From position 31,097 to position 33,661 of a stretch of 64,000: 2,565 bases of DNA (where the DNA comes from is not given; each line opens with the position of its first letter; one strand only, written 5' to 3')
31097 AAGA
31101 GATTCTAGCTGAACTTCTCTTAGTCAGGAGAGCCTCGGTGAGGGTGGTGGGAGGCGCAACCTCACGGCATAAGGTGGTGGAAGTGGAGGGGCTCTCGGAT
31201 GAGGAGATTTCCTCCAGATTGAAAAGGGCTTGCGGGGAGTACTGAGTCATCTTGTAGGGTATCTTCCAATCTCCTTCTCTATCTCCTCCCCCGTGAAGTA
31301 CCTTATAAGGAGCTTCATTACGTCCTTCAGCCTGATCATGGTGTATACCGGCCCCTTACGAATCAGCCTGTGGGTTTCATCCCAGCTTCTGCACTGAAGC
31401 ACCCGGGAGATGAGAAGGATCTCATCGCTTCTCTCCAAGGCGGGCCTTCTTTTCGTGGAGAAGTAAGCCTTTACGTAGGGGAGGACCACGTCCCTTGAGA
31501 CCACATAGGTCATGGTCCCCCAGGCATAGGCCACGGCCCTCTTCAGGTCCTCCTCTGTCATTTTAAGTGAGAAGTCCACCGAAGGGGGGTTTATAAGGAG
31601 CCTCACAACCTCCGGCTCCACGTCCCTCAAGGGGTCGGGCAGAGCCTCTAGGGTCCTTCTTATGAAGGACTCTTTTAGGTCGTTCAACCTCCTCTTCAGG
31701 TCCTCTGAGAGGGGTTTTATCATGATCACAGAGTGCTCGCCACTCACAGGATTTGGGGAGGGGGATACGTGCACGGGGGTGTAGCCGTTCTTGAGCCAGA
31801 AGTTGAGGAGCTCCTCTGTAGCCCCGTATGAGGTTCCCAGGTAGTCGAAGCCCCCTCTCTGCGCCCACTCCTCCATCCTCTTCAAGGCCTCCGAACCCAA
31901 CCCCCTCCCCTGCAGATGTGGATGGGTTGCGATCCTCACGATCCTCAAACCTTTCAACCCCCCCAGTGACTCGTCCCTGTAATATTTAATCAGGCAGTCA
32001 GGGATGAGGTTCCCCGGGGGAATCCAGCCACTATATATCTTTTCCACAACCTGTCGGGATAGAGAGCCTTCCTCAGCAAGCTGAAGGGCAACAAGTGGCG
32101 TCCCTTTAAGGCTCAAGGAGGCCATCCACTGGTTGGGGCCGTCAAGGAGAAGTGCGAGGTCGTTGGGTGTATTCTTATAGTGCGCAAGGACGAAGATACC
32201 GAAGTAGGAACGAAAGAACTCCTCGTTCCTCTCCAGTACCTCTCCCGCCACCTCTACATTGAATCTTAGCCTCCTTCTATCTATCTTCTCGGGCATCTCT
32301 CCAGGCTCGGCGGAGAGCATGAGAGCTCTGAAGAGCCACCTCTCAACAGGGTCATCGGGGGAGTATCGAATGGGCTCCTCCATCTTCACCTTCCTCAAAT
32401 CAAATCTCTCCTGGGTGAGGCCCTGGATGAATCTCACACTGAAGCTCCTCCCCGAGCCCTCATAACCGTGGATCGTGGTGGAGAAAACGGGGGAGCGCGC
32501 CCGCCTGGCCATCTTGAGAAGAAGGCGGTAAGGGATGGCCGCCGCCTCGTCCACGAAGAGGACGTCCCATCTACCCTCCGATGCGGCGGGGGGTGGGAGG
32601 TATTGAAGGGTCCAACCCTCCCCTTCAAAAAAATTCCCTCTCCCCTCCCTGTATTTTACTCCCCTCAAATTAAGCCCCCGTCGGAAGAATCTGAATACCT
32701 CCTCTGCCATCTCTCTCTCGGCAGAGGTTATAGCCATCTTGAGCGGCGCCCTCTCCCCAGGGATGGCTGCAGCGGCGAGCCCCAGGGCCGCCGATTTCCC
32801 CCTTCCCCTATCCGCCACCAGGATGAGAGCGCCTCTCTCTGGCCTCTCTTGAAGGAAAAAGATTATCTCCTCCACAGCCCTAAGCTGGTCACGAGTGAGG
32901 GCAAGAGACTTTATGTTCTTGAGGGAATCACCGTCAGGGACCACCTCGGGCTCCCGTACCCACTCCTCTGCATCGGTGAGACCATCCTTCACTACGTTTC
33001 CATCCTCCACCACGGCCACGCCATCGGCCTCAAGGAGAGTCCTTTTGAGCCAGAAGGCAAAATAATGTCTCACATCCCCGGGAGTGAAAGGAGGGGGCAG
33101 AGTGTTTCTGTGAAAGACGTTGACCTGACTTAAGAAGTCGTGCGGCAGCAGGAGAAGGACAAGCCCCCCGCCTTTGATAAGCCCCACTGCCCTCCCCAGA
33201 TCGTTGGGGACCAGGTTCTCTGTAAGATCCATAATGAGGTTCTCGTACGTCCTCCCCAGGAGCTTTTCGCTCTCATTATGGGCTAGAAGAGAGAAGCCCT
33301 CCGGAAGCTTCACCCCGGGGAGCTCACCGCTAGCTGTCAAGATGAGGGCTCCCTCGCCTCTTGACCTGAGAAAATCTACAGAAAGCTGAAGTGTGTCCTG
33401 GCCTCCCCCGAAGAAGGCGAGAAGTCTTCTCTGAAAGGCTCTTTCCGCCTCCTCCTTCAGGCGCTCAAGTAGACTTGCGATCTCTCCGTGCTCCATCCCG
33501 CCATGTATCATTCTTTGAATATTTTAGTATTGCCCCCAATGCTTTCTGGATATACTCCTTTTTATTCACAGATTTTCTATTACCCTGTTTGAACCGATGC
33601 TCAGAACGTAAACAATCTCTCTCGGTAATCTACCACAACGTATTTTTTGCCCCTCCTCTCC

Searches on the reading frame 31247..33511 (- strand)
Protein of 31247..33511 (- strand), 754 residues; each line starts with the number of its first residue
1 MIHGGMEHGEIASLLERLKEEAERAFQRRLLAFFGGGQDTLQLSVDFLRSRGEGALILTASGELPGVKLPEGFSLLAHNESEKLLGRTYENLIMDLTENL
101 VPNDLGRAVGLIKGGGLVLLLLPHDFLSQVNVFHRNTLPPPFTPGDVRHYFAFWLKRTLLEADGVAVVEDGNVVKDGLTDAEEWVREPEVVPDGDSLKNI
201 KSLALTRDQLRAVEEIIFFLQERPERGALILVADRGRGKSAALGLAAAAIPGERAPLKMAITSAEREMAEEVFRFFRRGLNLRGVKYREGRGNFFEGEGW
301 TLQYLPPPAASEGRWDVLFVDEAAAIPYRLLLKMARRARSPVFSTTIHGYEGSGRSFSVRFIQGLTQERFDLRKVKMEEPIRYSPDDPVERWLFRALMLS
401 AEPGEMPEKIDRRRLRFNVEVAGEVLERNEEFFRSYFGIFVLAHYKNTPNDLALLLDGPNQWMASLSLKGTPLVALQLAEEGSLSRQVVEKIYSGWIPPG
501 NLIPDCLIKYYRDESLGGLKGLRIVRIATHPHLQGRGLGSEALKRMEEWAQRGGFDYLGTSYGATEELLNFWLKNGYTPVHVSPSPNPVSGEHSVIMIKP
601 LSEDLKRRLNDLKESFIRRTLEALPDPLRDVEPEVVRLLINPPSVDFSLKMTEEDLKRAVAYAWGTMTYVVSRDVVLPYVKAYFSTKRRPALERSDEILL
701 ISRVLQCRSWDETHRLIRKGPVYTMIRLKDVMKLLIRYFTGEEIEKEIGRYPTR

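Call 94: search_protein_families(library=pfam, proteins=[window:31247-33511:-], max_evalue=0.001)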
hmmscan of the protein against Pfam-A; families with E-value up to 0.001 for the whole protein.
window:31247-33511:- (754 aa): 5 families
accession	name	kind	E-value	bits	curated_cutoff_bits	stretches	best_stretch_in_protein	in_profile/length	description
PF05127.21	NAT10_TcmA_helicase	-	3.4e-50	170.8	22.7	1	231-399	2-175/176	RNA cytidine acetyltransferase NAT10/TcmA, helicase domain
PF13718.12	GNAT_acetyltr_2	-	4.2e-40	138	24.6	2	438-551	4-126/229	GNAT acetyltransferase 2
PF08351.18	TmcA_N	-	2e-22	80.4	22.7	1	76-168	85-177/178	tRNA(Met) cytidine acetyltransferase TmcA, N-terminal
PF00583.31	Acetyltransf_1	-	1.5e-05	25.7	20.7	1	521-576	59-115/116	Acetyltransferase (GNAT) family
PF13508.13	Acetyltransf_7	-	0.00021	22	27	1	523-578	31-83/84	Acetyltransferase (GNAT) domain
